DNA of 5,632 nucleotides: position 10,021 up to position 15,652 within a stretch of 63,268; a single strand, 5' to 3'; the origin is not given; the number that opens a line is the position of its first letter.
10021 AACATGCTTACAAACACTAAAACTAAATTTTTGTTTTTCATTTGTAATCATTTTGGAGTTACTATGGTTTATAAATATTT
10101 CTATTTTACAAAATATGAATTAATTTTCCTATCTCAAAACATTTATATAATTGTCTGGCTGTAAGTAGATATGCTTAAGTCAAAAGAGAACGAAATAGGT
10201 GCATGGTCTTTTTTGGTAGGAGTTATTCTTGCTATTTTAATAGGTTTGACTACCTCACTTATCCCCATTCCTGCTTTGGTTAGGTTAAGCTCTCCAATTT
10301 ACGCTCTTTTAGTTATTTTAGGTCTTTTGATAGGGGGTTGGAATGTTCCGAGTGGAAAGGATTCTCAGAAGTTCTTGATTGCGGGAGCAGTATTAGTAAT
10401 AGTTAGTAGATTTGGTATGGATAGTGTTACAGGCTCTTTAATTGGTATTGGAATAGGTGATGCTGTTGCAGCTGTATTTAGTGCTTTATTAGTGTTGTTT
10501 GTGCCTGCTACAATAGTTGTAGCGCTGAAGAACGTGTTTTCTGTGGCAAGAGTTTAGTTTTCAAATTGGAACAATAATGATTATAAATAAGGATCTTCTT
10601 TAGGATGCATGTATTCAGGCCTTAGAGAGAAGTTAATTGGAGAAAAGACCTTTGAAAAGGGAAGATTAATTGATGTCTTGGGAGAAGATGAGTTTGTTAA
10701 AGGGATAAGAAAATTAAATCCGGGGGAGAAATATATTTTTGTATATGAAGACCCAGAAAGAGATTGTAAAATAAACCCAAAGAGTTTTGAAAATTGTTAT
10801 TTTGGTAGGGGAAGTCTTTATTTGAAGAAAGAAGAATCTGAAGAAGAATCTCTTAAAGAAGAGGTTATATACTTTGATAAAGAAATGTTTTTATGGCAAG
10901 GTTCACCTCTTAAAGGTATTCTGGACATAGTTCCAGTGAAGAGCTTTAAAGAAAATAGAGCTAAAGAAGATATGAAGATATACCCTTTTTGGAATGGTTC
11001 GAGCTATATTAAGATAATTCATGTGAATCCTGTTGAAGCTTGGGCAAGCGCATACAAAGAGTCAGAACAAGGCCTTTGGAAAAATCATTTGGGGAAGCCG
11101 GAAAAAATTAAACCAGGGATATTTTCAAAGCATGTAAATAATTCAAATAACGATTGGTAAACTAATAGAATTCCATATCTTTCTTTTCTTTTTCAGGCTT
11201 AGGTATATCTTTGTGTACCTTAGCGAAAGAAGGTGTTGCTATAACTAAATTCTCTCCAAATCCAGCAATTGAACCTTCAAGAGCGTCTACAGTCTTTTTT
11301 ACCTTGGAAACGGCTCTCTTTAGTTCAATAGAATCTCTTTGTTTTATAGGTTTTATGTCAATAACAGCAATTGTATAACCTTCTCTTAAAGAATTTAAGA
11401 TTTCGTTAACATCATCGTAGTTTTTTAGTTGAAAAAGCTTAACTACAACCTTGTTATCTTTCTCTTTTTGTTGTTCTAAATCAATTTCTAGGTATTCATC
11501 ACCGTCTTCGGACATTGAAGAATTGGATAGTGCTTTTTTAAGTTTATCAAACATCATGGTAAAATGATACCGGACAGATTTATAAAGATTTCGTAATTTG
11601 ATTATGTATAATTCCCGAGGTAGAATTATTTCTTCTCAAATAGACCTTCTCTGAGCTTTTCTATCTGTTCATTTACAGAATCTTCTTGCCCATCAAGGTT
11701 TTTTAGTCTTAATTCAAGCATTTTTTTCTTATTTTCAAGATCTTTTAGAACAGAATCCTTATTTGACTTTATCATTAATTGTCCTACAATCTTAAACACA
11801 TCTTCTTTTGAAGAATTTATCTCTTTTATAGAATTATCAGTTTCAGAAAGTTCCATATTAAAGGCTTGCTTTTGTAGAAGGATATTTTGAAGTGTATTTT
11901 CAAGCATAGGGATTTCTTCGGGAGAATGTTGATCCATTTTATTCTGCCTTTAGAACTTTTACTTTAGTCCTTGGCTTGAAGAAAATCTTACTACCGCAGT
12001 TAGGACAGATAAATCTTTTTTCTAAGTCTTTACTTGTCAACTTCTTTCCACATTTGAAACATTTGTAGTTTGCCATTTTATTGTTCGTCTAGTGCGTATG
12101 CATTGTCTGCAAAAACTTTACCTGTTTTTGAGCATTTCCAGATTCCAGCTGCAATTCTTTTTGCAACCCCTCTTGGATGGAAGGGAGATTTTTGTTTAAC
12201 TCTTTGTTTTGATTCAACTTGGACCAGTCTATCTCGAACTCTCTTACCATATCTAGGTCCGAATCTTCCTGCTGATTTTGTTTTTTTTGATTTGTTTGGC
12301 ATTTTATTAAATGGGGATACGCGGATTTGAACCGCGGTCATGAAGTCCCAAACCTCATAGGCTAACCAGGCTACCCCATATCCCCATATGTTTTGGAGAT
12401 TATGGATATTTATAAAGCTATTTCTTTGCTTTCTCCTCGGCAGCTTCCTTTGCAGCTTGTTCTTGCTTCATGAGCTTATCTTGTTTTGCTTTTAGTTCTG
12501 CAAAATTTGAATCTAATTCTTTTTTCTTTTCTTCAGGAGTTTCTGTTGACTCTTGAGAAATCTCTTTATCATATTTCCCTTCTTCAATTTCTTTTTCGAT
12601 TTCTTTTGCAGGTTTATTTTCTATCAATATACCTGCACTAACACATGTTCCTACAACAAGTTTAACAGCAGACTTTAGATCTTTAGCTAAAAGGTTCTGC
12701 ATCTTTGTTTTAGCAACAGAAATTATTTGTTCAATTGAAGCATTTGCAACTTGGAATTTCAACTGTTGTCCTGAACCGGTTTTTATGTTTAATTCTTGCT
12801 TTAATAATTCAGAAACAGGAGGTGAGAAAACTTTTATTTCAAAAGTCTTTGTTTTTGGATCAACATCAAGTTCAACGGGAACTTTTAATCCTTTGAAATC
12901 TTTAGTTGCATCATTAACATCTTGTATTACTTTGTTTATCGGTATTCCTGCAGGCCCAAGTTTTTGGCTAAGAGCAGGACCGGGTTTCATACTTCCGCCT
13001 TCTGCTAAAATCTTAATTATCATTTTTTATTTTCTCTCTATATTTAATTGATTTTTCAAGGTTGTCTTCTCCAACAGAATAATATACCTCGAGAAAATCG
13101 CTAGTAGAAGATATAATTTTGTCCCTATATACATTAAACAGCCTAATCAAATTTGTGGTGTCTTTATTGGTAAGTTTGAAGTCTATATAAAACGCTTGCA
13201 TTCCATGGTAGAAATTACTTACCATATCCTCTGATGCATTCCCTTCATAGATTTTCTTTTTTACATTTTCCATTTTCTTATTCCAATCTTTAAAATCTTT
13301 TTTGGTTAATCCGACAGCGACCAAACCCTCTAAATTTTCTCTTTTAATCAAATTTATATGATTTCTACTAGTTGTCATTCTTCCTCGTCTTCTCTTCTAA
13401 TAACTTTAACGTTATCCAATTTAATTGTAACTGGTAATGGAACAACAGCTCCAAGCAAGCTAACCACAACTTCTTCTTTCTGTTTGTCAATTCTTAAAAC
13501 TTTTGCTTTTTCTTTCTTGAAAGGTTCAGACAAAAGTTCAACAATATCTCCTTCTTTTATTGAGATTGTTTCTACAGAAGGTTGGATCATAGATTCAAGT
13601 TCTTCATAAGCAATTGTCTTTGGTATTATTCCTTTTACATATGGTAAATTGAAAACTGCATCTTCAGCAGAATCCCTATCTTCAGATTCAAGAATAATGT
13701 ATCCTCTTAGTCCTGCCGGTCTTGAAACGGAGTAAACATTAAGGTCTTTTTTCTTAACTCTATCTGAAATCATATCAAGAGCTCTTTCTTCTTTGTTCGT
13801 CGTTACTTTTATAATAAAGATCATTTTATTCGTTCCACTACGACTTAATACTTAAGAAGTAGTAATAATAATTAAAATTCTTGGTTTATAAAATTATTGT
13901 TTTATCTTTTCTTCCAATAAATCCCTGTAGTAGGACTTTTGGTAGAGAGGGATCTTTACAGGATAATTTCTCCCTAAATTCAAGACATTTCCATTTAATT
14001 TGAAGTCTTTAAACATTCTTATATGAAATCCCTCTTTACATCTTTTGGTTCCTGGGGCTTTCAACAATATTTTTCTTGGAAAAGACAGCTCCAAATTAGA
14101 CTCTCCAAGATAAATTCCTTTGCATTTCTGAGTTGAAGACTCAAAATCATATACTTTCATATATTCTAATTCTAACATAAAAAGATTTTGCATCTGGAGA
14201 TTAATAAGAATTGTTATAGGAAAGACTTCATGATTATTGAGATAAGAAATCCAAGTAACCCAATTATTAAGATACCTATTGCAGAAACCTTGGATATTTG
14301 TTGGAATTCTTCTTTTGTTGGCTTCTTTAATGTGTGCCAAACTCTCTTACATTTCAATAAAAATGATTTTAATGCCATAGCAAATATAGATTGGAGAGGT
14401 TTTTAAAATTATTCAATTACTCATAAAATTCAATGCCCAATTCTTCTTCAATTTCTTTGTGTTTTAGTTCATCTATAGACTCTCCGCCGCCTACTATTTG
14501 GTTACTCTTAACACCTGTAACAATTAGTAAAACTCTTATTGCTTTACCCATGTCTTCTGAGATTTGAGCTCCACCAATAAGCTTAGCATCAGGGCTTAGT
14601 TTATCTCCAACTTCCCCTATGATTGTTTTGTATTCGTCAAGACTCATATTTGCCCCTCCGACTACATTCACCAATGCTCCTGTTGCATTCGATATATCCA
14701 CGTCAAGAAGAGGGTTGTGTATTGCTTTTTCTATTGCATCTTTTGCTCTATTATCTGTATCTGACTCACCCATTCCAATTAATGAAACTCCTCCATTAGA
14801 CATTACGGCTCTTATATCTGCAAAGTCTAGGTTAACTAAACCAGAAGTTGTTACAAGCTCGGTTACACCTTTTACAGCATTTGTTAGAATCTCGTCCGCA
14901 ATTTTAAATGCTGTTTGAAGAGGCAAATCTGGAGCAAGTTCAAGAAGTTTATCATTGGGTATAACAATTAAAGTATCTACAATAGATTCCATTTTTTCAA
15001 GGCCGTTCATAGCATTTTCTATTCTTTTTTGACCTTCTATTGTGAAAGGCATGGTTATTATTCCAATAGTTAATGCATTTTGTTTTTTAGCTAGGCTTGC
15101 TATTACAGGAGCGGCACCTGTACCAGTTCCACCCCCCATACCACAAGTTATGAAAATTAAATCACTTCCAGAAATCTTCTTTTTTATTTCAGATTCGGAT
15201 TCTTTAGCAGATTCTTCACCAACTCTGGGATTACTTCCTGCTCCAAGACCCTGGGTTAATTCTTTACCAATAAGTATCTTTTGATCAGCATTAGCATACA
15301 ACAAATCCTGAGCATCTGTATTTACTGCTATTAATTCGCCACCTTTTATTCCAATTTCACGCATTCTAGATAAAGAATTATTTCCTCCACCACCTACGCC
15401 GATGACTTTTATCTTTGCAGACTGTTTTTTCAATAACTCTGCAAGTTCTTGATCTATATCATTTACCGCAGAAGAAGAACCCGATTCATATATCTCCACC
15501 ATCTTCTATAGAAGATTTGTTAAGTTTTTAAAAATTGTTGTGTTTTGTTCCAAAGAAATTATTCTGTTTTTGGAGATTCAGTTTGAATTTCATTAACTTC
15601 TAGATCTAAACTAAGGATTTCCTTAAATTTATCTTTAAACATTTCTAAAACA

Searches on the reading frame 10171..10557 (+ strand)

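Call 3: search_protein_families(library=ncbifam, proteins=[window:10171-10557:+], max_evalue=10)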
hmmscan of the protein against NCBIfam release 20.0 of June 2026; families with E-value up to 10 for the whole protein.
window:10171-10557:+ (128 aa): 0 families

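Call 4: search_protein_families(library=pfam, proteins=[window:10171-10557:+], max_evalue=10)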
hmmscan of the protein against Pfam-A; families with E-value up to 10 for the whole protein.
window:10171-10557:+ (128 aa): 3 families
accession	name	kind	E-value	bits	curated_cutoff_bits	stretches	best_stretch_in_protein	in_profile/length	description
PF10160.15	Tmemb_40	-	0.032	14.1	25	1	43-122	45-125/255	Predicted membrane protein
PF02474.21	NodA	-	0.094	12.8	22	1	67-115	73-121/195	Nodulation protein A (NodA)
PF07695.17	7TMR-DISM_7TM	-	0.57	10.5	29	1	14-94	100-180/205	7TM diverse intracellular signalling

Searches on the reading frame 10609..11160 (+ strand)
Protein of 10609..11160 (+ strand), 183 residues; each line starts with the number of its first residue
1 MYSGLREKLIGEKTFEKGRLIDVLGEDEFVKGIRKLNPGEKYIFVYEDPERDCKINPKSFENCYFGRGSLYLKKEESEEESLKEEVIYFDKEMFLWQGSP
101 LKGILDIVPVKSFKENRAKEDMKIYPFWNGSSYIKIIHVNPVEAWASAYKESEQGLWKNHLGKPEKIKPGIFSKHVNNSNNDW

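Call 3: search_protein_families(library=ncbifam, proteins=[window:10609-11160:+], max_evalue=10)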
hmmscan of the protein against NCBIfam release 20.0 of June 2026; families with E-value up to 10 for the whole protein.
window:10609-11160:+ (183 aa): 0 families

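Call 4: search_protein_families(library=pfam, proteins=[window:10609-11160:+], max_evalue=10)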
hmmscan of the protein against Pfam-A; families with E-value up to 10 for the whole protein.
window:10609-11160:+ (183 aa): 1 family
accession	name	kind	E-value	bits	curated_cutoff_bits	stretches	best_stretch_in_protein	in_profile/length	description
PF12227.13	DUF3603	-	0.15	11.8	23.7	1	112-162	138-189/214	Protein of unknown function (DUF3603)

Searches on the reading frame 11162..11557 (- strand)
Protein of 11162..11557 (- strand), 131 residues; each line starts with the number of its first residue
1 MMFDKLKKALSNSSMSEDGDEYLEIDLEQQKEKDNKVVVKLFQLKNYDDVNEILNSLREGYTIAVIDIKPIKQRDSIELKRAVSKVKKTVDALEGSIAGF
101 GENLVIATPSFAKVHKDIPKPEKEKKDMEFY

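Call 55: search_protein_families(library=pfam, proteins=[window:11162-11557:-], max_evalue=0.001)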
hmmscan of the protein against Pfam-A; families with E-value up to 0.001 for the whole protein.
window:11162-11557:- (131 aa): 1 family
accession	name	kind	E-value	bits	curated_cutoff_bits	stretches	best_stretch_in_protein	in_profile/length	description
PF04472.17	SepF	-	2.7e-11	43.9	27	1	39-113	1-71/72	Cell division protein SepF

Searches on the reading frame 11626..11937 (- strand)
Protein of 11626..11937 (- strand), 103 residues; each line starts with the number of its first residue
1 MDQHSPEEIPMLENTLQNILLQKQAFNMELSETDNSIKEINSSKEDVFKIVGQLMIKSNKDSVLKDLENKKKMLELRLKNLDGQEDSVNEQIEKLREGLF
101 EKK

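Call 55: search_protein_families(library=pfam, proteins=[window:11626-11937:-], max_evalue=0.001)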
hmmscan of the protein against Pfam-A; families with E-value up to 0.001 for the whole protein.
window:11626-11937:- (103 aa): 1 family
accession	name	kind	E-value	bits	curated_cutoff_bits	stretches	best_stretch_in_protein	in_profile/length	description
PF01920.25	Prefoldin_2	-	6.1e-15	55.5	27.6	1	12-100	10-100/106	Prefoldin subunit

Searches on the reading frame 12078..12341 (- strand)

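Call 55: search_protein_families(library=pfam, proteins=[window:12078-12341:-], max_evalue=0.001)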
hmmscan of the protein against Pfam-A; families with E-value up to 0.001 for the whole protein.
window:12078-12341:- (87 aa): 1 family
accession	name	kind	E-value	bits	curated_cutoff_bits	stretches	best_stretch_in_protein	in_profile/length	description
PF01780.25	Ribosomal_L37ae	-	1.9e-18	66.7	21.9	1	18-84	2-68/85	Ribosomal L37ae protein family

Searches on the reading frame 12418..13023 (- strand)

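Call 55: search_protein_families(library=pfam, proteins=[window:12418-13023:-], max_evalue=0.001)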
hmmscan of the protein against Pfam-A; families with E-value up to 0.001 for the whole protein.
window:12418-13023:- (201 aa): 2 families
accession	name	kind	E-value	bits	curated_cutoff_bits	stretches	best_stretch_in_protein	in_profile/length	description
PF03946.19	Ribosomal_L11_N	-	2.2e-18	66.2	32.9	1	3-61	1-58/58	Ribosomal protein L11, N-terminal domain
PF00298.24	Ribosomal_L11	-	3.9e-18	66.1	21.4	1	67-133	2-68/69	Ribosomal protein L11, RNA binding domain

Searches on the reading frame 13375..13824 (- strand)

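Call 55: search_protein_families(library=pfam, proteins=[window:13375-13824:-], max_evalue=0.001)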
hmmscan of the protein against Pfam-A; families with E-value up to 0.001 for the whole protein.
window:13375-13824:- (149 aa): 1 family
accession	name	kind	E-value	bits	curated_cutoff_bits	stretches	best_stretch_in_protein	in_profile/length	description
PF03439.18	Spt5-NGN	-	1.7e-14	54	22.4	1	1-80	1-84/84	Early transcription elongation factor of RNA pol II, NGN section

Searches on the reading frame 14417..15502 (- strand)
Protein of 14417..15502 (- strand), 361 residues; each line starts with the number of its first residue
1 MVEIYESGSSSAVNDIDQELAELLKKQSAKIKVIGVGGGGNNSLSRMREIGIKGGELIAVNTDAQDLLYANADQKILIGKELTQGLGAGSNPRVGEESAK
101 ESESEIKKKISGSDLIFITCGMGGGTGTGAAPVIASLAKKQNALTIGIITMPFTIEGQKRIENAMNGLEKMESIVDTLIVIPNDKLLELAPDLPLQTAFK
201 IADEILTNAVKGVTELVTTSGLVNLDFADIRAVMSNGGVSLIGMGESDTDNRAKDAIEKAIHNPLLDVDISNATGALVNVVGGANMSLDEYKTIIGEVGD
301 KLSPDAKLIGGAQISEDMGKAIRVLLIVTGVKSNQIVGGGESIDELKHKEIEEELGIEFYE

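Call 55: search_protein_families(library=pfam, proteins=[window:14417-15502:-], max_evalue=0.001)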
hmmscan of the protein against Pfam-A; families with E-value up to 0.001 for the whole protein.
window:14417-15502:- (361 aa): 2 families
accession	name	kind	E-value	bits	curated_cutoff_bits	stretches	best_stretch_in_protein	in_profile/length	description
PF00091.31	Tubulin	-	4.9e-49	167.6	33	1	30-189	1-188/190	Tubulin/FtsZ family, GTPase domain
PF12327.13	FtsZ_C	-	1.4e-28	99.5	27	1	238-332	1-95/95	FtsZ family, C-terminal domain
